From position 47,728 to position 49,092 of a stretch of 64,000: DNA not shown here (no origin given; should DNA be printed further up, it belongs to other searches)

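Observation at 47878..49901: Coupled pair of domain-less proteins between a type IIG R-M enzyme and Mrr, inside a mobile element: candidate undescribed defence (or virion) module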

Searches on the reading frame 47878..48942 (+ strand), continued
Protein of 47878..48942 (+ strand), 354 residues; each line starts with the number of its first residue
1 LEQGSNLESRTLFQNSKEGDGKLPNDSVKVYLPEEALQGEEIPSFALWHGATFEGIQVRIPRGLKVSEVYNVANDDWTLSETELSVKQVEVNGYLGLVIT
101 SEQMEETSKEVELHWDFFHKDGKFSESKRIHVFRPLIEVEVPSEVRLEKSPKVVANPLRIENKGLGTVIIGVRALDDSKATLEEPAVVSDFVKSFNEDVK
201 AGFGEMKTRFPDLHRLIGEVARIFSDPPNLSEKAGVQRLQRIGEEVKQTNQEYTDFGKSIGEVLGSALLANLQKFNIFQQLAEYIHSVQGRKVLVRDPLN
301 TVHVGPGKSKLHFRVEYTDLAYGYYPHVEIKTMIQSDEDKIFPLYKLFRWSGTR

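Call 72: list_cluster_members(proteins=[window:47878-48942:+, window:48939-49901:+, window:48924-49901:+, window:54179-55552:+, window:55552-56151:+, window:50065-51015:+, window:42600-43142:-, P0001, P0011])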
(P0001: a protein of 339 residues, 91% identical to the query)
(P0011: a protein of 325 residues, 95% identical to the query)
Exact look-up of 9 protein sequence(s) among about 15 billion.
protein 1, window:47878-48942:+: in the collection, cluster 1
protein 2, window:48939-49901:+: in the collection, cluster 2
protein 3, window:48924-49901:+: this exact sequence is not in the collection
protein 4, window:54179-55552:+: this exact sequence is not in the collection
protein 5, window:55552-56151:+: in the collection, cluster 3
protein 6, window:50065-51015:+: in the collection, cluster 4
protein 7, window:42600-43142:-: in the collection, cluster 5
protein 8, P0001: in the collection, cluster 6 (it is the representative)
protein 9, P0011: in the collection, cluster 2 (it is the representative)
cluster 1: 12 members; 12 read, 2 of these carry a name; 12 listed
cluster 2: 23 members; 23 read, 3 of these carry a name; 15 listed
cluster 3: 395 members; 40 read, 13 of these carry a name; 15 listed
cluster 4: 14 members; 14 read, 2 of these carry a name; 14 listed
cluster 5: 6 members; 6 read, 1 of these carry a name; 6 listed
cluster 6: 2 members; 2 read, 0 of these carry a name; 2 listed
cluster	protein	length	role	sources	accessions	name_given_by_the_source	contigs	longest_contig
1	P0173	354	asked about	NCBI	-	-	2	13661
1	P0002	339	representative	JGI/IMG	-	-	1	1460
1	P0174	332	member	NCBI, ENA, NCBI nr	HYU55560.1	MAG TPA: hypothetical protein VEL71_05005 [Candidatus Dormibacteraeota bacterium] | hypothetical protein [Candidatus Dormibacteraeota bacterium]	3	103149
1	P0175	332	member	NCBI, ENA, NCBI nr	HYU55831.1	MAG TPA: hypothetical protein VEL71_06395 [Candidatus Dormibacteraeota bacterium] | hypothetical protein [Candidatus Dormibacteraeota bacterium]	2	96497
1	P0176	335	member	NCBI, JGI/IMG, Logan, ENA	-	-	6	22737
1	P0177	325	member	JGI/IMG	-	-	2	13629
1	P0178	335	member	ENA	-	-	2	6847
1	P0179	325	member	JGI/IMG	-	-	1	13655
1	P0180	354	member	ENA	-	-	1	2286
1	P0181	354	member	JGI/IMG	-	-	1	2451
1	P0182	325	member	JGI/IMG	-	-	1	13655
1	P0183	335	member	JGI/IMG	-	-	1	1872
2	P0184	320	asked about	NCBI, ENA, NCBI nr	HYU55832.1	MAG TPA: hypothetical protein VEL71_06400 [Candidatus Dormibacteraeota bacterium] | hypothetical protein [Candidatus Dormibacteraeota bacterium]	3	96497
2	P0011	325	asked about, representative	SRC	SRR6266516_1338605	-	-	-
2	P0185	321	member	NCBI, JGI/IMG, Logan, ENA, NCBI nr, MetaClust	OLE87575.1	MAG: hypothetical protein AUF79_14295 [Crenarchaeota archaeon 13_1_20CM_2_51_8] | \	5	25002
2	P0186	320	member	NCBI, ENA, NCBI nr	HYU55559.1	MAG TPA: hypothetical protein VEL71_05000 [Candidatus Dormibacteraeota bacterium] | hypothetical protein [Candidatus Dormibacteraeota bacterium]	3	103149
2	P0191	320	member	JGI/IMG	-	-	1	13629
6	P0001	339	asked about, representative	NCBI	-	-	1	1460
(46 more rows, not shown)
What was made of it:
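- Checked: NCBI annotates 332 aa for this protein cluster (call 72). The 320-aa product is identical to the deposited protein HYU55832.1 (call 72).
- Two copies occur in one genome (call 72).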

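Call 73: find_encoding_contigs(protein=window:47878-48942:+, flank=10000, max_places=4)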
Protein window:47878-48942:+ (354 aa): no gene with exactly this product is on record in the collection.
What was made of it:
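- Tried and rejected: An exact look-up of the 354-aa version of A found no record (call 73), consistent with the shorter annotated start.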

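Call 75: find_encoding_contigs(protein=P0191, flank=10000, max_places=3)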
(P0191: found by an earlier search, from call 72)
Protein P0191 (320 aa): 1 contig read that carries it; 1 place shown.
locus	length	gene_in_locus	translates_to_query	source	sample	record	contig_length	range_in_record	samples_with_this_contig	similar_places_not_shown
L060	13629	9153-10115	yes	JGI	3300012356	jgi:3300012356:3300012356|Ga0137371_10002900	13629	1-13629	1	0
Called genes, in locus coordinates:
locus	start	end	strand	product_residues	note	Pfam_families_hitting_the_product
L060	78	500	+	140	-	PF02675:AdoMet_dc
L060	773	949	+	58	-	-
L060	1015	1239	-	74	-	-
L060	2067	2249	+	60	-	-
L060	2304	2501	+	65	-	-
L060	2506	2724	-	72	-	-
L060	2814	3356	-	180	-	PF00352:TBP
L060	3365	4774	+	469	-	-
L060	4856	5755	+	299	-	PF02384:N6_Mtase, PF01170:UPF0020 (weak), PF20473:MmeI_Mtase, PF07669:Eco57I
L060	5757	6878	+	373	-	PF12950:TaqI_C (weak)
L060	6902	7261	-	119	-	-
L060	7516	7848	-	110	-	-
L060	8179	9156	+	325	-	-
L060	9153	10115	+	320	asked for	-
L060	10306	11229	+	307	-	PF14338:Mrr_N, PF04471:Mrr_cat, PF22722:NA-iREase1, PF13156:Mrr_cat_2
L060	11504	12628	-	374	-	-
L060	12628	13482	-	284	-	PF00589:Phage_integrase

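Call 76: find_encoding_contigs(protein=P0186, flank=10000, max_places=3)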
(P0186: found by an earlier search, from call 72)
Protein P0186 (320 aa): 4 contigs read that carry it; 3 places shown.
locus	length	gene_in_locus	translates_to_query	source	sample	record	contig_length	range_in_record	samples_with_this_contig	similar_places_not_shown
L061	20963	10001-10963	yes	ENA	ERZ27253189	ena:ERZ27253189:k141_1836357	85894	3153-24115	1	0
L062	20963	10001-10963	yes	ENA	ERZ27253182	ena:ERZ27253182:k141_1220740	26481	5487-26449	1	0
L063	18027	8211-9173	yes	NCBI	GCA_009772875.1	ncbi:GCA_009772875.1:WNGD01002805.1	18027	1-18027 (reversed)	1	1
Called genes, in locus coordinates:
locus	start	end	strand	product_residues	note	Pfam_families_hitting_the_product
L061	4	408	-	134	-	PF01243:PNPOx_N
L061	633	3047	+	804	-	PF13927:Ig_3 (faint), PF22352:K319L-like_PKD (faint), PF18911:PKD_4, PF00801:PKD, PF18911:PKD_4 (weak), PF00801:PKD (weak), PF18911:PKD_4 (weak)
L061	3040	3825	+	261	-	PF01656:CbiA, PF10609:ParA, PF13614:AAA_31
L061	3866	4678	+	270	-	PF02830:V4R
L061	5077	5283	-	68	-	-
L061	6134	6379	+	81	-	-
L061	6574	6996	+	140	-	PF13240:Zn_Ribbon_1 (weak)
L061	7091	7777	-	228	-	PF13676:TIR_2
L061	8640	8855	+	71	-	-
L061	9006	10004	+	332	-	-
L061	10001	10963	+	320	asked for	-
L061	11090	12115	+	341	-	PF28530:DUF8426, PF04471:Mrr_cat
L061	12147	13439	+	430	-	PF02384:N6_Mtase, PF20473:MmeI_Mtase (weak)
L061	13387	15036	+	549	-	PF02384:N6_Mtase, PF07669:Eco57I, PF12950:TaqI_C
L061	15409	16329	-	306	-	PF18742:DpnII-MboI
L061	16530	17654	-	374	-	-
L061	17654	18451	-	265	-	PF00589:Phage_integrase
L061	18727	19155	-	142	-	-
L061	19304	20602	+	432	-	PF03952:Enolase_N, PF00113:Enolase_C, PF13378:MR_MLE_C (weak), PF07476:MAAL_C (weak)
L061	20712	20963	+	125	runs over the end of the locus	PF12838:Fer4_7 (faint), PF14697:Fer4_21 (faint), PF00037:Fer4 (faint), PF12837:Fer4_6 (faint), PF13237:Fer4_10 (weak), PF13187:Fer4_9 (weak)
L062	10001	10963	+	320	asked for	-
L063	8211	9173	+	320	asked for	-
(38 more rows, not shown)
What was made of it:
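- One MAG carries two copies, in two different elements (calls 72, 76).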

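Call 81: search_protein_families(library=pfam, proteins=[L014:2770-3774:+, L014:3899-5170:+, L017:4518-5930:+, L017:2844-4034:-], max_evalue=0.01)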
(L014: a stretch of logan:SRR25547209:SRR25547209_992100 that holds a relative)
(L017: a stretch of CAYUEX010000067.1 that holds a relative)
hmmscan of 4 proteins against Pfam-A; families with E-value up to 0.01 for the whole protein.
L014:2770-3774:+ (334 aa): 1 family
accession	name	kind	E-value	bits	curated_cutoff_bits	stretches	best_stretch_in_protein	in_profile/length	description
PF08423.17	Rad51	-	6.5e-07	29.3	22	1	180-280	37-135/244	Rad51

L014:3899-5170:+ (423 aa): 0 families

L017:4518-5930:+ (470 aa): 1 family
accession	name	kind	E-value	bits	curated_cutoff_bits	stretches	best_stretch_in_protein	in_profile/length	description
PF01554.23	MatE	-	4.6e-53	179.6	24.9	2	40-199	1-161/161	MatE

L017:2844-4034:- (396 aa): 6 families
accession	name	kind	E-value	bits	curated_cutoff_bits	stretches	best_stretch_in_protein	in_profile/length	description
PF00155.27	Aminotran_1_2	-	2.4e-65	221.5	19.7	1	47-390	11-360/361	Aminotransferase class I and II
PF01041.23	DegT_DnrJ_EryC1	-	6.3e-12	45.8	19.8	1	102-220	43-156/360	DegT/DnrJ/EryC1/StrS aminotransferase family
PF00266.25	Aminotran_5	-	3.4e-09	36.6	21.5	1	94-212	56-177/371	Aminotransferase class-V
PF01053.26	Cys_Met_Meta_PP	-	3.4e-07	29.6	27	1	108-212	77-175/381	Cys/Met metabolism PLP-dependent enzyme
PF12897.13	Asp_aminotransf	-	3.5e-06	26.6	27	1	92-364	93-373/421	Aspartate amino-transferase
PF01212.27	Beta_elim_lyase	-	0.0019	18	27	1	113-212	62-170/288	Beta-eliminating lyase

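Call 82: search_protein_families(library=pfam, proteins=[L018:6063-6986:-, L018:7598-8521:-, L018:8736-9296:+, L019:12814-13344:+, L019:13354-13932:+, L019:7020-7862:+, L019:6101-7033:+, L033:1908-2891:+, L037:459-1601:-, L051:147-1316:+], max_evalue=0.01)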
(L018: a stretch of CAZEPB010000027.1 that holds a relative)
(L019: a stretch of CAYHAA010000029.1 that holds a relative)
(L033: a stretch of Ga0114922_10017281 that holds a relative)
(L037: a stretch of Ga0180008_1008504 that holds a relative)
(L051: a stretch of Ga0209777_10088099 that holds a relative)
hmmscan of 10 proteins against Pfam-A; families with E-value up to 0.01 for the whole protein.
L018:6063-6986:- (307 aa): 0 families

L018:7598-8521:- (307 aa): 1 family
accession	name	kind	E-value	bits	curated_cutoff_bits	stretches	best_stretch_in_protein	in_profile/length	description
PF16795.10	Phage_integr_3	-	1.4e-20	74.2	27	1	129-294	3-159/161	Archaeal phage integrase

L018:8736-9296:+ (186 aa): 0 families

L019:12814-13344:+ (176 aa): 0 families

L019:13354-13932:+ (192 aa): 0 families

L019:7020-7862:+ (280 aa): 0 families

L019:6101-7033:+ (310 aa): 6 families
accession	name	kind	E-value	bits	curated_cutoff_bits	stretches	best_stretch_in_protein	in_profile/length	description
PF00005.33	ABC_tran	-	2.4e-29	103.1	25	1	26-164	1-137/137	ABC transporter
PF13304.12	AAA_21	-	7.5e-14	52.9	27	2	128-198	230-302/304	AAA domain, putative AbiEii toxin, Type IV TA system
PF02463.25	SMC_N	-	7.3e-06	26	40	0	27-53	16-42/220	RecF/RecN/SMC N terminal domain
PF13476.12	AAA_23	-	3.3e-05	25.1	27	1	25-56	9-40/201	AAA domain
PF13401.12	AAA_22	-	0.00044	21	27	1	34-189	4-118/130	AAA domain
PF13175.12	AAA_15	-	0.0038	17.3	32.1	1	29-62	17-50/374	AAA ATPase domain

L033:1908-2891:+ (327 aa): 0 families

L037:459-1601:- (380 aa): 3 families
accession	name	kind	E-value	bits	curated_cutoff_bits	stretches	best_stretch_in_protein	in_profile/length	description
PF00535.33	Glycos_transf_2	-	3.6e-22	79.5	23.3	1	13-131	1-108/168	Glycosyl transferase family 2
PF10111.15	Glyco_tranf_2_2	-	3e-10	40.5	27.3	1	34-226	17-187/276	Glycosyltransferase like family 2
PF13641.12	Glyco_tranf_2_3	-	0.0034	17.9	27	1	31-129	15-114/230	Glycosyltransferase like family 2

L051:147-1316:+ (389 aa): 2 families
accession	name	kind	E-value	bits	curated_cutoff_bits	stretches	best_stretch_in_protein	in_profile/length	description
PF00589.27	Phage_integrase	-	1.9e-15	57.5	27.1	1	124-302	9-166/172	Phage integrase family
PF13495.12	Phage_int_SAM_4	-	0.0051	17.6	27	0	69-99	3-33/85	Phage integrase, N-terminal SAM-like domain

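Call 83: list_cluster_members(proteins=[P0025, P0029, P0034, P0040, P0052, P0069, P0088, P0111, P0133, P0155])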
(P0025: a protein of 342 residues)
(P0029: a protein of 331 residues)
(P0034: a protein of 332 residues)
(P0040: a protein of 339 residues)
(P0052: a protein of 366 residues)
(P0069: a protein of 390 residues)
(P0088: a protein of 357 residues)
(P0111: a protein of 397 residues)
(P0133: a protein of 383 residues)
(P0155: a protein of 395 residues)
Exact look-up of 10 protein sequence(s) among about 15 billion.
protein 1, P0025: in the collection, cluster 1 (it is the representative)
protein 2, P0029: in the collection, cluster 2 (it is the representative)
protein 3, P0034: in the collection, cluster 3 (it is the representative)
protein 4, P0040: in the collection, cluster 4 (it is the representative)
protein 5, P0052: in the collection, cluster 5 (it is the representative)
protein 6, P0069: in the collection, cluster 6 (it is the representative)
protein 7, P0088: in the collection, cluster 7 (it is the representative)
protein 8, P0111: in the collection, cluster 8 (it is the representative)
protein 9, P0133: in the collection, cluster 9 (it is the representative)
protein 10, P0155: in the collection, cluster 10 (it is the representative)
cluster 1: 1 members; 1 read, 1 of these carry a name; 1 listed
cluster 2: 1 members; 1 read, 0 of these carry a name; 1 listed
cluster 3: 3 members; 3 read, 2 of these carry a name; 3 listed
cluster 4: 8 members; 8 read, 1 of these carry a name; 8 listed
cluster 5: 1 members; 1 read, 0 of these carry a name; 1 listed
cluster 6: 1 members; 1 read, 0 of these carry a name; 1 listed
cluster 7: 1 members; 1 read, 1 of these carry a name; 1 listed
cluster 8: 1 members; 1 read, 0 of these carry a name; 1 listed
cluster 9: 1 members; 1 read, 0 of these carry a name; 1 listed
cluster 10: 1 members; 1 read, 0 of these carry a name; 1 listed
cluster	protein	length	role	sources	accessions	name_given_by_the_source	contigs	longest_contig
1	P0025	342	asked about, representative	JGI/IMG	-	hypothetical protein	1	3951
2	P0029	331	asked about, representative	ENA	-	-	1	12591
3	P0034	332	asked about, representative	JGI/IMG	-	hypothetical protein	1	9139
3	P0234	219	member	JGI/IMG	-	hypothetical protein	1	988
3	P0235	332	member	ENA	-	-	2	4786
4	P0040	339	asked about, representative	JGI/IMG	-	-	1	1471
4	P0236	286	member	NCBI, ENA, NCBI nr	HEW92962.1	MAG TPA: hypothetical protein ENF81_10565 [Thermotogaceae bacterium] | hypothetical protein [Thermotogaceae bacterium]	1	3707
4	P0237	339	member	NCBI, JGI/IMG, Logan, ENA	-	-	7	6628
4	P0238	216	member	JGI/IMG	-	-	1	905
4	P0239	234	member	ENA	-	-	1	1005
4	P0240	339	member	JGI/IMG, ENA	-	-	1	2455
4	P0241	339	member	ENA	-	-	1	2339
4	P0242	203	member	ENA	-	-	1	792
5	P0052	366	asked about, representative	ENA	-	-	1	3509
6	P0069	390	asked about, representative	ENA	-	-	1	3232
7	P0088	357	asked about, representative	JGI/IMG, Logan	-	hypothetical protein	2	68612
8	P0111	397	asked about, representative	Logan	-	-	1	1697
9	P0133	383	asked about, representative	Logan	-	-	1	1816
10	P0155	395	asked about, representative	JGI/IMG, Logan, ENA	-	-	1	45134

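Call 88: search_dna_similar(query=window:47944-48942:+, collection=plasmids, mode=protein, max_evalue=0.001)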
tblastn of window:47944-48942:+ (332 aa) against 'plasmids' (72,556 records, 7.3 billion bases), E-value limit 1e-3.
No match.

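Call 89: search_dna_similar(query=window:47944-48942:+, collection=phages, mode=protein, max_evalue=0.001)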
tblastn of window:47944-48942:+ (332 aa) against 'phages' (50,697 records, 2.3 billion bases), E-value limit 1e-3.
No match.

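Call 90: search_dna_similar(query=L017:8459-9451:+, collection=plasmids, mode=protein, max_evalue=0.001)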
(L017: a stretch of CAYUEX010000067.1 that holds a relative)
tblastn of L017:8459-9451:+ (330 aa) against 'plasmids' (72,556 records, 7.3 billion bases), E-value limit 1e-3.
No match.
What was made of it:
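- There are no homologs in sequenced plasmids or viruses (calls 88-90).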
